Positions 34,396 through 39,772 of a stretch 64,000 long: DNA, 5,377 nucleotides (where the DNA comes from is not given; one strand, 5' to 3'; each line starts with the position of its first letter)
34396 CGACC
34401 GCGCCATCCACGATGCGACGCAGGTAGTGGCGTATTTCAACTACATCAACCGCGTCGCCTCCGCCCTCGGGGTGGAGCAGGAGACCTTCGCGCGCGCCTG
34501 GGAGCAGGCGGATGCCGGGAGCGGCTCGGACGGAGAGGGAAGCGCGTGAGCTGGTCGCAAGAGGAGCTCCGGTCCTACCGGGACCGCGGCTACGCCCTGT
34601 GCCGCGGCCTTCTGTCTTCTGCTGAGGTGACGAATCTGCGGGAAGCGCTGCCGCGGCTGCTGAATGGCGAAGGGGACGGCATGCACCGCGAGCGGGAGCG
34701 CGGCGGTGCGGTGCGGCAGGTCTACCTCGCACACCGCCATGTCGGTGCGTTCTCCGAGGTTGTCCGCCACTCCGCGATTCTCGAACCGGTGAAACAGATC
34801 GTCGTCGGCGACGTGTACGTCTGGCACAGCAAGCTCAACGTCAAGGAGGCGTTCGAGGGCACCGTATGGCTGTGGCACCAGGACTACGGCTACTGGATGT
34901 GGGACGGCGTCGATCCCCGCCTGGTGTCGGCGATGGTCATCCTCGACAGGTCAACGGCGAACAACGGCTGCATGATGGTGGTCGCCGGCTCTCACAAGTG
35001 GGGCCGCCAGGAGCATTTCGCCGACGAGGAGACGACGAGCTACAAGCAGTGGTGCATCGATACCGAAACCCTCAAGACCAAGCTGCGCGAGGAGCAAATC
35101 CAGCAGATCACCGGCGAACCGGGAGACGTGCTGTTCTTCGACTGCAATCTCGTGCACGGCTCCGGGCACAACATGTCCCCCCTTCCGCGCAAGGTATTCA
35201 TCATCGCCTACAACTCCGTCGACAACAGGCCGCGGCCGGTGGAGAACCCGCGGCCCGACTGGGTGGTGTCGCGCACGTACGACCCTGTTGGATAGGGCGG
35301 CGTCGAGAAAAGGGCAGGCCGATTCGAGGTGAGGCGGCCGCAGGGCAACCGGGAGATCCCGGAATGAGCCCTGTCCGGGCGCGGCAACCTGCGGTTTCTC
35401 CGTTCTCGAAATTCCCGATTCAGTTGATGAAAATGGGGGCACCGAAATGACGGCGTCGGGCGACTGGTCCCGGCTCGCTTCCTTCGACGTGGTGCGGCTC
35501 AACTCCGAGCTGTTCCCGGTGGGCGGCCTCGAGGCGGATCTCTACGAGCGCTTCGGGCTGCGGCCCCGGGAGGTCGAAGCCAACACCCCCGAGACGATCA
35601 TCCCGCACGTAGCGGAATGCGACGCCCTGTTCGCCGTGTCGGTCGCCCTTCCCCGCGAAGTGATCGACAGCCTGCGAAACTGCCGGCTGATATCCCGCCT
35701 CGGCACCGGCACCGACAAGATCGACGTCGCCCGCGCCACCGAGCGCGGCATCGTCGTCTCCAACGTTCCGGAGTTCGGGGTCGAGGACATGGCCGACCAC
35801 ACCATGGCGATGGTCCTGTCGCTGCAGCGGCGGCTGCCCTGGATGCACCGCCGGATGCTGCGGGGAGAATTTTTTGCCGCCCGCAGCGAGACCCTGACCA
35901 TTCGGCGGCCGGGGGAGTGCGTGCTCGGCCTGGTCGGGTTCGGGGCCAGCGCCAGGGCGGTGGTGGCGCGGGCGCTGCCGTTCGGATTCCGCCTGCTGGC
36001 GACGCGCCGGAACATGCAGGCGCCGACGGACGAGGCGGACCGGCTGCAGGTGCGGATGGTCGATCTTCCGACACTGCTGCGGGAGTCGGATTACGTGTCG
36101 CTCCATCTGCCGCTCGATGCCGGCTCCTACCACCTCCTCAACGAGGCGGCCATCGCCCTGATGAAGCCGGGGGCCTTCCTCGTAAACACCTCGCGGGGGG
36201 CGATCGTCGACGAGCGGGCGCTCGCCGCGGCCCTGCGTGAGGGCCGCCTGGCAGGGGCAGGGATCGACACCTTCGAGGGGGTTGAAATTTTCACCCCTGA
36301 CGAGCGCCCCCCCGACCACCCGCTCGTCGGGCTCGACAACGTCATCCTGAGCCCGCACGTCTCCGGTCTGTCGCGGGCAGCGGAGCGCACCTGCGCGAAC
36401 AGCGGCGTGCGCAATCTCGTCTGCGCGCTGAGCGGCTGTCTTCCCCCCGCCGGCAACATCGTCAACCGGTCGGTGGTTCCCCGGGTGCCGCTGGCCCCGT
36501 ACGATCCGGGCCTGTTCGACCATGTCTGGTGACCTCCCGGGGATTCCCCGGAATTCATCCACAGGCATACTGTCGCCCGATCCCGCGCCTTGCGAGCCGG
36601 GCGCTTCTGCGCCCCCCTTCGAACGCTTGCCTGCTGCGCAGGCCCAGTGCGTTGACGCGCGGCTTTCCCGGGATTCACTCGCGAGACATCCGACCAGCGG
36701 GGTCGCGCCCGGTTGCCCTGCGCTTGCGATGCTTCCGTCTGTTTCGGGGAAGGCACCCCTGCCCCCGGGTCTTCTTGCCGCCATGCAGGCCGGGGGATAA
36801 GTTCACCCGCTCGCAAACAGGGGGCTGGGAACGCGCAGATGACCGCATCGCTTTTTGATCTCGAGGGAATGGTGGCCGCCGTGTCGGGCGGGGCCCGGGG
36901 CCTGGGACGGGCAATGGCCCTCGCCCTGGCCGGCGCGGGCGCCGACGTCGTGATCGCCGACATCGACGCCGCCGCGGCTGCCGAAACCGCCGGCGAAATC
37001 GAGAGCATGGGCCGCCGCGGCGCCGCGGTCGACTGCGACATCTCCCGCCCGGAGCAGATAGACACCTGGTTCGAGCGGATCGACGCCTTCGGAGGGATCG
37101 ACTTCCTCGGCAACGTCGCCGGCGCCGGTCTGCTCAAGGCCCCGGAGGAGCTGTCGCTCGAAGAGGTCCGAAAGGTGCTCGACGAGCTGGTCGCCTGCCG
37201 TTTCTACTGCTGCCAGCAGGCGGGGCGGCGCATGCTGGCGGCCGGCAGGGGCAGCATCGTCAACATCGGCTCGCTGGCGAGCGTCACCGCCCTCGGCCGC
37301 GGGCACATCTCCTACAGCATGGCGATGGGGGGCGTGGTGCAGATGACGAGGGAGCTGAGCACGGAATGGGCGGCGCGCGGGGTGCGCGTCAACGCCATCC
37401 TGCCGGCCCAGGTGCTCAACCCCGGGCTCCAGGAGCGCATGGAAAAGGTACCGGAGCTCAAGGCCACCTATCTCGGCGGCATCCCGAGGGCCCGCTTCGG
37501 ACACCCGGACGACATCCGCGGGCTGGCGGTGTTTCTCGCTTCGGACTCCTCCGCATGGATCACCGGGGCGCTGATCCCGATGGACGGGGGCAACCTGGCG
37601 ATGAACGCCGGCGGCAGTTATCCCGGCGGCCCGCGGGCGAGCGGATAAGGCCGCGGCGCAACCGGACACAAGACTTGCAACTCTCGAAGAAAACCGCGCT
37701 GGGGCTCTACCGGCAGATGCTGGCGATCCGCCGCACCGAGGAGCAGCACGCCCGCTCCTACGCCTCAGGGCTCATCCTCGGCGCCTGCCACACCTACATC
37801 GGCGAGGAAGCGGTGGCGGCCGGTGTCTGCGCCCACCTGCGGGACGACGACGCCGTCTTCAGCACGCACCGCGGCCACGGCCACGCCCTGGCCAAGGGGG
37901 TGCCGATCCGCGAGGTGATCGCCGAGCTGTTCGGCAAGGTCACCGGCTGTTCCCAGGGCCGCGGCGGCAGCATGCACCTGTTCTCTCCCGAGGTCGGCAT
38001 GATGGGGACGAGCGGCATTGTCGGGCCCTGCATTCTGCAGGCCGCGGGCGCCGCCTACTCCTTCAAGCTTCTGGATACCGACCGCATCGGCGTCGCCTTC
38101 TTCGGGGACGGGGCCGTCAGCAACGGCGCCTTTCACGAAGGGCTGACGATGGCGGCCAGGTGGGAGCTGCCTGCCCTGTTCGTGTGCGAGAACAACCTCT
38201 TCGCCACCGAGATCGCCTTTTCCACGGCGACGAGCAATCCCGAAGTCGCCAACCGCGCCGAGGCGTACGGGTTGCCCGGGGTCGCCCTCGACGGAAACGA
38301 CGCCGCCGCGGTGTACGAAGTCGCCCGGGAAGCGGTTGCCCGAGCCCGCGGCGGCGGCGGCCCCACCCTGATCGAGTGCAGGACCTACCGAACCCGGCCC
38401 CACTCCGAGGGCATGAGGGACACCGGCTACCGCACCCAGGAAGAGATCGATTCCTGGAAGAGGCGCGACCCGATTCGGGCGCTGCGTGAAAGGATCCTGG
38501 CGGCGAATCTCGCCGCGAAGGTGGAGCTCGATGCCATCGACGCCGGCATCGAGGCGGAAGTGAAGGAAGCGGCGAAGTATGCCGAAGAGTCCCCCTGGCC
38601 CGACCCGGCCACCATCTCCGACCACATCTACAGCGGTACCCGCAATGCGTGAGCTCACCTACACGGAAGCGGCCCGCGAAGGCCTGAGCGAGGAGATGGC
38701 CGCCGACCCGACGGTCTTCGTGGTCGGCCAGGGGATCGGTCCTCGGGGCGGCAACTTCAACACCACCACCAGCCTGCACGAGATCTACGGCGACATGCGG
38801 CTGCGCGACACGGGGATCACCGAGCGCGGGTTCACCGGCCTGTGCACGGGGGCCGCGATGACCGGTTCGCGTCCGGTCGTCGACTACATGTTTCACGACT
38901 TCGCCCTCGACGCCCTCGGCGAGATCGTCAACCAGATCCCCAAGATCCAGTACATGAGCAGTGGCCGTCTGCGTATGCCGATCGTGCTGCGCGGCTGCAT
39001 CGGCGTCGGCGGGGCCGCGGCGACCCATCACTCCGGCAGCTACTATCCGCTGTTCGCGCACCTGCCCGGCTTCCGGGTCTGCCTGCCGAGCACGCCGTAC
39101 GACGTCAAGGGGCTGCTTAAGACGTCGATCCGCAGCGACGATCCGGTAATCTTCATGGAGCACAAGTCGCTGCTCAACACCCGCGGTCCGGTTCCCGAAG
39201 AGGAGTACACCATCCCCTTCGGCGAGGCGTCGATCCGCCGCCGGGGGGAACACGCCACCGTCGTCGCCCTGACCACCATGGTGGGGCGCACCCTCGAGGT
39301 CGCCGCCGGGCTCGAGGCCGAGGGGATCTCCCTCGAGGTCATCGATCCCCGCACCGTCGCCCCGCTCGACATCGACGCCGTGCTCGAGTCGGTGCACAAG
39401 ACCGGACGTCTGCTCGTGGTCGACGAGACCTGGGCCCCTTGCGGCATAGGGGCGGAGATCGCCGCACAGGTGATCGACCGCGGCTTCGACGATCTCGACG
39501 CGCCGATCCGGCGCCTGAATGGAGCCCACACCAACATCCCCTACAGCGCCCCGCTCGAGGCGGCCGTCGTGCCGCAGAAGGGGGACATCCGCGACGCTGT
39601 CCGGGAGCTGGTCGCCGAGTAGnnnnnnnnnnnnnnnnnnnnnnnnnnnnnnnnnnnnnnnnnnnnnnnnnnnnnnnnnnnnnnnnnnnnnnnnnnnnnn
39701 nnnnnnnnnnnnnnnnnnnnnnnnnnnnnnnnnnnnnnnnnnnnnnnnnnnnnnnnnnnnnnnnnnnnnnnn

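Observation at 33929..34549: Probable selenocysteine-containing AhpD-like peroxidase with an in-frame UGA and a SECIS-like hairpin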

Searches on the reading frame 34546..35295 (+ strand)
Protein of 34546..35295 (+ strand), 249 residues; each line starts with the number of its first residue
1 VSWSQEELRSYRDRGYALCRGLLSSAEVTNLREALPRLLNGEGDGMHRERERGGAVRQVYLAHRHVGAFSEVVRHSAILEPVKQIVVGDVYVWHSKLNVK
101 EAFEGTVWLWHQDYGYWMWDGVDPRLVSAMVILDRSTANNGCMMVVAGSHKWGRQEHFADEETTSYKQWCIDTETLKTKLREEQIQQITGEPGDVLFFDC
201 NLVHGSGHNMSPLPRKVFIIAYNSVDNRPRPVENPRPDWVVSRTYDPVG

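Call 22: search_protein_families(library=pfam, proteins=[window:34546-35295:+], max_evalue=0.0001)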
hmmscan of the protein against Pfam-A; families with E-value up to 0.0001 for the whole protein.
window:34546-35295:+ (249 aa): 1 family
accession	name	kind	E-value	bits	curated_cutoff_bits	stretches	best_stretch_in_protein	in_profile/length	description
PF05721.19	PhyH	-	3.4e-38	132.5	22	1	11-216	1-212/213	Phytanoyl-CoA dioxygenase (PhyH)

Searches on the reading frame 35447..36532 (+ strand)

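Call 22: search_protein_families(library=pfam, proteins=[window:35447-36532:+], max_evalue=0.0001)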
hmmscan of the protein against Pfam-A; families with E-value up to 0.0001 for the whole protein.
window:35447-36532:+ (361 aa): 2 families
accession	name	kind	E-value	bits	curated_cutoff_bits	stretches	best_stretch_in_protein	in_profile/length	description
PF02826.25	2-Hacid_dh_C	-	4.7e-47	160.1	25.1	1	120-306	1-178/178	D-isomer specific 2-hydroxyacid dehydrogenase, NAD binding domain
PF00389.36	2-Hacid_dh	-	5.2e-19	68.7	24.6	1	45-330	27-126/134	D-isomer specific 2-hydroxyacid dehydrogenase, catalytic domain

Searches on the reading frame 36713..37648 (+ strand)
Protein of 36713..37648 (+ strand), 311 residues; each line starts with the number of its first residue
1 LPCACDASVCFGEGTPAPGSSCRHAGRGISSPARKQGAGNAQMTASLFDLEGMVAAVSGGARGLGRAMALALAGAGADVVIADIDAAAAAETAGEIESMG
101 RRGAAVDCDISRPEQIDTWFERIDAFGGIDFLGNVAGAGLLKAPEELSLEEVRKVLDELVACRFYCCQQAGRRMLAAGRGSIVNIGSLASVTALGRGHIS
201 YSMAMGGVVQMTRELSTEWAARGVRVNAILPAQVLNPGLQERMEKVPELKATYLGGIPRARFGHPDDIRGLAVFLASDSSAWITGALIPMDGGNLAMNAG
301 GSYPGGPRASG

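Call 22: search_protein_families(library=pfam, proteins=[window:36713-37648:+], max_evalue=0.0001)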
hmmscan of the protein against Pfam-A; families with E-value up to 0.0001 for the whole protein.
window:36713-37648:+ (311 aa): 3 families
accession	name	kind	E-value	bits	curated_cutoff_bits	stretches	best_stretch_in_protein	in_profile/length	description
PF13561.12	adh_short_C2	-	3.2e-47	161.5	27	1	61-293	3-234/236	Enoyl-(Acyl carrier protein) reductase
PF00106.31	adh_short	-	3.9e-35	121.5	26.6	1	54-241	2-189/195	short chain dehydrogenase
PF08659.16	KR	-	1.3e-05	25.6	22.6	1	57-156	5-109/180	KR domain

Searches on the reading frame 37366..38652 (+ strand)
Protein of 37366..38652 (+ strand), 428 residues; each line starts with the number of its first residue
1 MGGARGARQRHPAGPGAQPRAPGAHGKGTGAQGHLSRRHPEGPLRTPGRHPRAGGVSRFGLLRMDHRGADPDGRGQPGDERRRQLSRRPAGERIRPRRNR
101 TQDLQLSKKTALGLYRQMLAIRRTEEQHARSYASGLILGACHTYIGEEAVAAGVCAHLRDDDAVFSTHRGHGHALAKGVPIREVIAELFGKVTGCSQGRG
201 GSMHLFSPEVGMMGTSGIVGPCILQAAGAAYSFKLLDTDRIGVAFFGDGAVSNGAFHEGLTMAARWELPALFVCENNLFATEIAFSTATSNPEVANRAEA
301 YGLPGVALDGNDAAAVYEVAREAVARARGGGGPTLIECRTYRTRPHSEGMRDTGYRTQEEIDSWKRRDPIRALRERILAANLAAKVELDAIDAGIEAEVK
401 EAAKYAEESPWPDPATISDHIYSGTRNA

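Call 22: search_protein_families(library=pfam, proteins=[window:37366-38652:+], max_evalue=0.0001)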
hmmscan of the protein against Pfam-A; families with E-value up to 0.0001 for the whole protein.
window:37366-38652:+ (428 aa): 1 family
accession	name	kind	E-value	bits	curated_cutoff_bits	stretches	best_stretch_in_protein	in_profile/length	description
PF00676.26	E1_dh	-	6.3e-80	268.8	22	1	117-414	2-299/300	Dehydrogenase E1 component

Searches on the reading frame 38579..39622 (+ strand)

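Call 21: search_protein_families(library=pfam, proteins=[window:38579-39622:+], max_evalue=0.0001)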
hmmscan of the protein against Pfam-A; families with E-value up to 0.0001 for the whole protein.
window:38579-39622:+ (347 aa): 2 families
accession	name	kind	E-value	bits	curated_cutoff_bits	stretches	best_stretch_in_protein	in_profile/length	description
PF02779.29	Transket_pyr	-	3.9e-39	134.5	27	1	25-200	2-173/174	Transketolase, pyrimidine binding domain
PF02780.25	Transketolase_C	-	1e-34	119.5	25.9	1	215-337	1-124/124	Transketolase, C-terminal domain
